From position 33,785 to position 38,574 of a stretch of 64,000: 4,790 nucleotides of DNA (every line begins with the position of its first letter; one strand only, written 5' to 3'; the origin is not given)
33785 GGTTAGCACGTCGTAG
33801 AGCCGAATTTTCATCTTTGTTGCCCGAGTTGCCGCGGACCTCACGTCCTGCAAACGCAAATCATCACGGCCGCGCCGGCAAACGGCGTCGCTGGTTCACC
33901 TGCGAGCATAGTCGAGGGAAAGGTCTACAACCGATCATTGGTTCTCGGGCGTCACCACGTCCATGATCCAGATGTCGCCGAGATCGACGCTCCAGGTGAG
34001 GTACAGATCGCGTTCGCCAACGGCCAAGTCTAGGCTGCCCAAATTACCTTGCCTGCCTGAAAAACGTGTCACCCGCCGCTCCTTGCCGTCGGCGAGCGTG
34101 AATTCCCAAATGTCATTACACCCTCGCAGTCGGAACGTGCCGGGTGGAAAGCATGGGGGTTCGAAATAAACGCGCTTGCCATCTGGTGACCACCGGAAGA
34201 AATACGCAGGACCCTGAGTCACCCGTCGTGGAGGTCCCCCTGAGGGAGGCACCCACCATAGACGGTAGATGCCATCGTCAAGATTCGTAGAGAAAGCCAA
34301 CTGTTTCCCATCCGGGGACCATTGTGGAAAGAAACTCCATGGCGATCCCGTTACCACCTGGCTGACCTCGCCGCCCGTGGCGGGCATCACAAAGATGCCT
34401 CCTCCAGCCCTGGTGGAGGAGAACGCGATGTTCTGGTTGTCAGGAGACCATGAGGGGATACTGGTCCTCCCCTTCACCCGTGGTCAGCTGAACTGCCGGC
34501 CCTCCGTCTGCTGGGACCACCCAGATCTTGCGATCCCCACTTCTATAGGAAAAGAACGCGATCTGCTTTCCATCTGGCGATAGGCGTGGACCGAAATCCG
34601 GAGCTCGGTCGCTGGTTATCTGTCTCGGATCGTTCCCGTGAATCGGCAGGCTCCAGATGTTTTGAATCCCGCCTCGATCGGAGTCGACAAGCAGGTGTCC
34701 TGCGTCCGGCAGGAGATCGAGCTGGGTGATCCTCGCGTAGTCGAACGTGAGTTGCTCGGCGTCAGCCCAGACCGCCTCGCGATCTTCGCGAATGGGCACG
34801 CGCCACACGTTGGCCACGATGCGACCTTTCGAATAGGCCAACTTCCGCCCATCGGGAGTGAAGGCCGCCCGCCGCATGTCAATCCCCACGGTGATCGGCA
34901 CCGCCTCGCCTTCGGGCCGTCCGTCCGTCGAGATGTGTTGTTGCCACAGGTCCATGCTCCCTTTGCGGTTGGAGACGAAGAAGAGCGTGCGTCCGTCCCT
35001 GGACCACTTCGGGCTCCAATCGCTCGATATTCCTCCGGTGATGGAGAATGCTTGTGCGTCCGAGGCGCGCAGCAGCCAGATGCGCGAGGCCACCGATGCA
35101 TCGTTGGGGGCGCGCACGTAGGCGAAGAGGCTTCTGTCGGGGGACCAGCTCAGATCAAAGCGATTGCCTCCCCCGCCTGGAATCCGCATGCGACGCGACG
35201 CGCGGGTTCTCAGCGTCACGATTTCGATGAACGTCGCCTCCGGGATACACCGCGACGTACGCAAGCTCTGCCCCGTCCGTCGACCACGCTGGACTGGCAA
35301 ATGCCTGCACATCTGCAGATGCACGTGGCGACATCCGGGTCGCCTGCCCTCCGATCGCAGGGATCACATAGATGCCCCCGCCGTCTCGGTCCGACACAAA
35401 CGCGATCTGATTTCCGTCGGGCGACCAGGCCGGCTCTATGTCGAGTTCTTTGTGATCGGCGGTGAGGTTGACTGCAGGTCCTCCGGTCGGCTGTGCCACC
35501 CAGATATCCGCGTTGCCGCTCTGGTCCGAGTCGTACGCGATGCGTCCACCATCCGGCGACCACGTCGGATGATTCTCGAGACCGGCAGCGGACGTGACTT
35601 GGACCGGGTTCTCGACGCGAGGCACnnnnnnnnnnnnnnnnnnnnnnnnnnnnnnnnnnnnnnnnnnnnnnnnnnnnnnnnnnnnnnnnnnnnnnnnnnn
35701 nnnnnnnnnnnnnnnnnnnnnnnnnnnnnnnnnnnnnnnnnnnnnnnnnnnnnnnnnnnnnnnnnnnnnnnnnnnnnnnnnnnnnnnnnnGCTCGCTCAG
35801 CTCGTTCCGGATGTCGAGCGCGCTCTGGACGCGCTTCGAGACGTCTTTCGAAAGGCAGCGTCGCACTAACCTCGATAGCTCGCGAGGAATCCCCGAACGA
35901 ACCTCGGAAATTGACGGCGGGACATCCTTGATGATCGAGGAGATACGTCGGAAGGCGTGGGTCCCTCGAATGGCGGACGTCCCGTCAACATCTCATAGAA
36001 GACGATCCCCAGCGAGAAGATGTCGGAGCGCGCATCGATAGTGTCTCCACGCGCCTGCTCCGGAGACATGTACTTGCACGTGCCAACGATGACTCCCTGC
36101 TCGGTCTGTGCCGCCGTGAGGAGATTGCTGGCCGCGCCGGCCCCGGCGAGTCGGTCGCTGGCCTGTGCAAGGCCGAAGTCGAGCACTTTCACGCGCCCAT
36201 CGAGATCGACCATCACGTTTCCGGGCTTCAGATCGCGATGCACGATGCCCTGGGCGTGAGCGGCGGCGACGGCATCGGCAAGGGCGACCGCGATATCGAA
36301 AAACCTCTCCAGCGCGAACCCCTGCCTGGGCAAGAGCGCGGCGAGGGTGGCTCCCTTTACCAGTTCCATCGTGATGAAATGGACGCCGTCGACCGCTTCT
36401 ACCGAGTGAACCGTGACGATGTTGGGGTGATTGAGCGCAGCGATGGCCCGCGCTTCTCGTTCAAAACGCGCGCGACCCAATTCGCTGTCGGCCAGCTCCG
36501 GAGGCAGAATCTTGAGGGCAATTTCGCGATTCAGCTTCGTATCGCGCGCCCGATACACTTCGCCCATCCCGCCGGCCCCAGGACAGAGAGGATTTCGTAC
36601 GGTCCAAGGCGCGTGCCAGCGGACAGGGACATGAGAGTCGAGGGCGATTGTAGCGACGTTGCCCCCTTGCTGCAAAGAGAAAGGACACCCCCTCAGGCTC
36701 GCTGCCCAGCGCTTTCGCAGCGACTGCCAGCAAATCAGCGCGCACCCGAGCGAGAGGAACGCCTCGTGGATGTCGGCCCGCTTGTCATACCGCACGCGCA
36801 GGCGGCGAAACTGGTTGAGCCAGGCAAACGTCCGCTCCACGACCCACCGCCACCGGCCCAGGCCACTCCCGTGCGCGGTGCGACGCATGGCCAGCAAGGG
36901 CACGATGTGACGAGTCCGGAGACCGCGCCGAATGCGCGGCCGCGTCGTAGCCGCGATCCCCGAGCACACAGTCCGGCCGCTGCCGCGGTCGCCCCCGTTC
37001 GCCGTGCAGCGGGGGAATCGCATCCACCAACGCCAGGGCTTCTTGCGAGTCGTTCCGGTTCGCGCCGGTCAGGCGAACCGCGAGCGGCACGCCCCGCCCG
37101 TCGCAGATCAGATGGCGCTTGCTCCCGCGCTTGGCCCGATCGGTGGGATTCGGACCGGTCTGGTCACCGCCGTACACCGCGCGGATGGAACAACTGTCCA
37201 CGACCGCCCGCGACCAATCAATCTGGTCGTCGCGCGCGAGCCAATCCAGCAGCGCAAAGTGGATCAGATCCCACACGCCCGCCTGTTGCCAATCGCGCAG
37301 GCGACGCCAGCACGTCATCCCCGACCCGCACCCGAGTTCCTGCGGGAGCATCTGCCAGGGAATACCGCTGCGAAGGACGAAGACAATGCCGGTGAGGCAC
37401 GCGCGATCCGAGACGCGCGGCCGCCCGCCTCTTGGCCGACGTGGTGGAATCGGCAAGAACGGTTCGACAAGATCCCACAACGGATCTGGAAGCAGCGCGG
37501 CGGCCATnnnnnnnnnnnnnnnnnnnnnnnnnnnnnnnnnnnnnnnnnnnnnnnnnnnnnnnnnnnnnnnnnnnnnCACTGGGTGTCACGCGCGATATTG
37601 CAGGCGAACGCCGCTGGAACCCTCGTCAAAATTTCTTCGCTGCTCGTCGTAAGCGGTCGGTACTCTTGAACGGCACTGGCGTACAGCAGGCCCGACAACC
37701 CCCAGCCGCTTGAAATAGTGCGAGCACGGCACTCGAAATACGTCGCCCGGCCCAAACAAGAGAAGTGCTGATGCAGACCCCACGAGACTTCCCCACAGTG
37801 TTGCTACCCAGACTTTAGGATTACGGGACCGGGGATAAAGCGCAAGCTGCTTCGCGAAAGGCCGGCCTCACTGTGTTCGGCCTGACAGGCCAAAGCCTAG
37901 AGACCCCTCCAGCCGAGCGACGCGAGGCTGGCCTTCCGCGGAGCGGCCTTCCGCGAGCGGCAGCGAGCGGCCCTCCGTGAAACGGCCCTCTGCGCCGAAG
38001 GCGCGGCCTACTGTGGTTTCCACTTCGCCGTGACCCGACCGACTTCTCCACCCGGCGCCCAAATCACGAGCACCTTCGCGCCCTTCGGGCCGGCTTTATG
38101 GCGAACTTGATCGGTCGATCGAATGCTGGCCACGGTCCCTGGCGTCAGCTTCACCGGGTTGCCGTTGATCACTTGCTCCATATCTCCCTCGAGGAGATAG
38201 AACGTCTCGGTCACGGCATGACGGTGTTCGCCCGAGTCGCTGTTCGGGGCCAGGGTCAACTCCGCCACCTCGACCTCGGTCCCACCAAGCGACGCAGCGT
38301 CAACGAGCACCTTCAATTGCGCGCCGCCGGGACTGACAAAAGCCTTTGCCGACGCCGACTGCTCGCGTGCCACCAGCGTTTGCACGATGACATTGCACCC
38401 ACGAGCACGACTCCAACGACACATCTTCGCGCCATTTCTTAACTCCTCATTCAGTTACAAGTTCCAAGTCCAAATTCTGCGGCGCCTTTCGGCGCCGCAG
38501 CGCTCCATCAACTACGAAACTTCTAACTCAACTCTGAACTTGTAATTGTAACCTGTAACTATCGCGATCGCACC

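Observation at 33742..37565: IS5-family transposase whose only matching terminal repeat lies 3.8 kb away, enclosing a kinase-propeller gene (passenger-carrying IS?)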

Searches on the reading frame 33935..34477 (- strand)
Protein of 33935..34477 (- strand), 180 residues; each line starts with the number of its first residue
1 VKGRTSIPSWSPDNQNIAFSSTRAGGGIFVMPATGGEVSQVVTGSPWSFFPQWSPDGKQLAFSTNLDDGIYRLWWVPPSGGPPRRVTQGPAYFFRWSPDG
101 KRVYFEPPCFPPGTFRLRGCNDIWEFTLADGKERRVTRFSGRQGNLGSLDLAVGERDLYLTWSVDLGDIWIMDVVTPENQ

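Call 6: search_protein_families(library=pfam, proteins=[window:33935-34477:-], max_evalue=0.01)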
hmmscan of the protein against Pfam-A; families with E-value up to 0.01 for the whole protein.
window:33935-34477:- (180 aa): 3 families
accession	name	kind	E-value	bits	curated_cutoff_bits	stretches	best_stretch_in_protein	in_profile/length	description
PF07676.18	PD40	-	2e-17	63.1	20.9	3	8-28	14-36/38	WD40-like Beta Propeller Repeat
PF25460.1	Beta-prop_Aladin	-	0.00023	20.8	171.1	1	52-104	117-169/340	Aladin seven-bladed propeller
PF00930.27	DPPIV_N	-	0.00067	18.9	22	0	54-105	244-297/354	Dipeptidyl peptidase IV (DPP IV) N-terminal region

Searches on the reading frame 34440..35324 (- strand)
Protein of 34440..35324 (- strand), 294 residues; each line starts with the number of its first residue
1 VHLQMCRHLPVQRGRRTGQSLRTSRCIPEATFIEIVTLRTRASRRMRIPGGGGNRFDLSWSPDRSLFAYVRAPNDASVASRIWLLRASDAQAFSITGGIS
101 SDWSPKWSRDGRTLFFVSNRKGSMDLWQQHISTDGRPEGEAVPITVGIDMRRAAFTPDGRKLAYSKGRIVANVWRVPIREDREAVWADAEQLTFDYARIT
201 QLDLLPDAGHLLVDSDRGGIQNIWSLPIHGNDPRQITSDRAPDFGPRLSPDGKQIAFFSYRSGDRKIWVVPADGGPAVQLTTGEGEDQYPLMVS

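Call 6: search_protein_families(library=pfam, proteins=[window:34440-35324:-], max_evalue=0.01)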
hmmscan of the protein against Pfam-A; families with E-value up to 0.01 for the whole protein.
window:34440-35324:- (294 aa): 2 families
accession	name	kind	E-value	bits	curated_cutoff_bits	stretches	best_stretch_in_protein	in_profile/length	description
PF07676.18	PD40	-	6.4e-22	77.4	20.9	2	233-269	1-38/38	WD40-like Beta Propeller Repeat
PF00930.27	DPPIV_N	-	0.00028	20.2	22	0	223-287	25-84/354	Dipeptidyl peptidase IV (DPP IV) N-terminal region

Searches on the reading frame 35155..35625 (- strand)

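Call 6: search_protein_families(library=pfam, proteins=[window:35155-35625:-], max_evalue=0.01)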
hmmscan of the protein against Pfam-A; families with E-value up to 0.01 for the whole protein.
window:35155-35625:- (156 aa): 4 families
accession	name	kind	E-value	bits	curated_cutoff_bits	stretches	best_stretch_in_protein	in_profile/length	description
PF07676.18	PD40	-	6.6e-23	80.5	20.9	2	60-87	9-38/38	WD40-like Beta Propeller Repeat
PF00930.27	DPPIV_N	-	7.5e-08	31.9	22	0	64-102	47-82/354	Dipeptidyl peptidase IV (DPP IV) N-terminal region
PF10647.15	Gmad1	-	0.00083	19.7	20.5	1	64-143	27-99/251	Lipoprotein LpqB beta-propeller domain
PF25174.1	Beta-prop_THOC3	-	0.0057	16.1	305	0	56-122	85-145/272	THOC3 beta-propeller domain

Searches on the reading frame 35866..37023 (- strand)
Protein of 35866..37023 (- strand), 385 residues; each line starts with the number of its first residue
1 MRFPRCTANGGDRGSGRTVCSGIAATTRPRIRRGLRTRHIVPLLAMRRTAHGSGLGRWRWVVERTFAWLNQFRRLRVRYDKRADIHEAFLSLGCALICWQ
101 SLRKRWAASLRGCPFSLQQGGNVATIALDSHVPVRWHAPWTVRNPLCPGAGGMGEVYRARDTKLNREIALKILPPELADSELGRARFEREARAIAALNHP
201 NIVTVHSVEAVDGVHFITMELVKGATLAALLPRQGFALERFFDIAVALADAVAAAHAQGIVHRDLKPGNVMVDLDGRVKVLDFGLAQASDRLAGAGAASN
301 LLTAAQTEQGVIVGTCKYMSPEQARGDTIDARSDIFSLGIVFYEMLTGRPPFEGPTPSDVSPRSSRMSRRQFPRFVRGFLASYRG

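Call 6: search_protein_families(library=pfam, proteins=[window:35866-37023:-], max_evalue=0.01)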
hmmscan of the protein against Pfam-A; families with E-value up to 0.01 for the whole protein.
window:35866-37023:- (385 aa): 9 families
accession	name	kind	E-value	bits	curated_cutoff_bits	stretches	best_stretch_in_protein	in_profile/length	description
PF00069.31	Pkinase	-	4.6e-42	144.7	31.7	1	149-356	8-201/263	Protein kinase domain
PF07714.23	PK_Tyr_Ser-Thr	-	1.7e-29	103.3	23.1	1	149-373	8-226/258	Protein tyrosine and serine/threonine kinase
PF01636.29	APH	-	1.4e-09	38.5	23.2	1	239-293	148-204/239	Phosphotransferase enzyme family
PF03109.22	ABC1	-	5.8e-09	35.9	22.9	1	189-304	122-232/244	ABC1 atypical kinase-like domain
PF01609.27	DDE_Tnp_1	-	2.3e-07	31.2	23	1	45-96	131-198/200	Transposase DDE domain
PF13586.12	DDE_Tnp_1_2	-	1.7e-05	25.6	29.2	1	58-92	44-78/86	Transposase DDE domain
PF06293.20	Kdo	-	0.00058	19.8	21.3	1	160-287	31-170/207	Lipopolysaccharide kinase (Kdo/WaaP) family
PF01163.29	RIO1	-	0.0019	18.3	22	1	157-284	25-149/187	RIO domain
PF19974.5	TCAD9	-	0.0086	15.7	40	0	247-284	287-322/429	Ternary complex associated domain 9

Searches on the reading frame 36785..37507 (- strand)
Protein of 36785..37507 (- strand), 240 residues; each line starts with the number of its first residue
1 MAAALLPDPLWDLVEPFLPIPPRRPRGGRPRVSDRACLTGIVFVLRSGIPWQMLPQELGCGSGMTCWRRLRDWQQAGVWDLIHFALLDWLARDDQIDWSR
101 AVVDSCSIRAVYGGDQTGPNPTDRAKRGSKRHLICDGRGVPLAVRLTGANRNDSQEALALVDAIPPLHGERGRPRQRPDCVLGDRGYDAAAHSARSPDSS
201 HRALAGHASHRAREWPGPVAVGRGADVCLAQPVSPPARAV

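Call 6: search_protein_families(library=pfam, proteins=[window:36785-37507:-], max_evalue=0.01)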
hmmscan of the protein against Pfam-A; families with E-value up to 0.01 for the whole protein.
window:36785-37507:- (240 aa): 2 families
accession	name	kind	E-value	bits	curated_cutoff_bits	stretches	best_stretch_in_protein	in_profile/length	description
PF13340.11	DUF4096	-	9.6e-26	90.3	34.3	1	6-83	1-76/76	Putative transposase of IS4/5 family (DUF4096)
PF01609.27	DDE_Tnp_1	-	1.3e-11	45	23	1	102-189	8-88/200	Transposase DDE domain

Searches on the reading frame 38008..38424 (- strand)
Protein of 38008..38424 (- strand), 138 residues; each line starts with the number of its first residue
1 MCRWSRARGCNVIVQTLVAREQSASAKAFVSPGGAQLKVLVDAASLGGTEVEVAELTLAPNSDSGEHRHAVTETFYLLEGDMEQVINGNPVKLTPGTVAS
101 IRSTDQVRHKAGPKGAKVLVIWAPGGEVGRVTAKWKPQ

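Call 35: find_encoding_contigs(protein=window:38008-38424:-, flank=8000, max_places=6)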
Protein window:38008-38424:- (138 aa): no gene with exactly this product is on record in the collection.
